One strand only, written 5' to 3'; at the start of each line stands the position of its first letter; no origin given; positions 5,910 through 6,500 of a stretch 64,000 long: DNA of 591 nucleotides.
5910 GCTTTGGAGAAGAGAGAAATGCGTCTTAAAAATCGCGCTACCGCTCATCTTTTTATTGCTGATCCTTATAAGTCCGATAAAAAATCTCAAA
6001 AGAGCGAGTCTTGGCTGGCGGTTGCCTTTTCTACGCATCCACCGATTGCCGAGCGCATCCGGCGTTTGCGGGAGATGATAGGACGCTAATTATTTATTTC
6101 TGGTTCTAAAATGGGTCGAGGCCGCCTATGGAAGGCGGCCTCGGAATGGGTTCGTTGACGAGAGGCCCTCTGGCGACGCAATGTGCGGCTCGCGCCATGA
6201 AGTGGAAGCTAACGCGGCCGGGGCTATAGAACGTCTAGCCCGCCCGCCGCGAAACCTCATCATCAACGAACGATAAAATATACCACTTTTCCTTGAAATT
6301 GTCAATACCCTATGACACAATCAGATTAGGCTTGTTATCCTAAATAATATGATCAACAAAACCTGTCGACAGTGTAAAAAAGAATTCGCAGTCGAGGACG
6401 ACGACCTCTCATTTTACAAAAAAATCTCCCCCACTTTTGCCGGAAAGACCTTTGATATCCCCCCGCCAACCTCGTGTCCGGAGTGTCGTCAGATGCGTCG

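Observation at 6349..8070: Internal architecture: duplicated zinc-ribbon end modules plus two blocks of tandem 10-12-aa CxxC repeats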

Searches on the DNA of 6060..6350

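Call 85: search_rna_families(source=window, start=6060, end=6350, threshold=evalue, max_evalue=1)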
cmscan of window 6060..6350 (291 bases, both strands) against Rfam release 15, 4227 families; matches with E-value up to 1: 1.
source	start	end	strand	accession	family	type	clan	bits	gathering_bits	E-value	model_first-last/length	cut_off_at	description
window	6117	6192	-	RF01393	isrJ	Gene; sRNA;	-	16.7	37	0.88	1-75/75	no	isrJ Hfq binding RNA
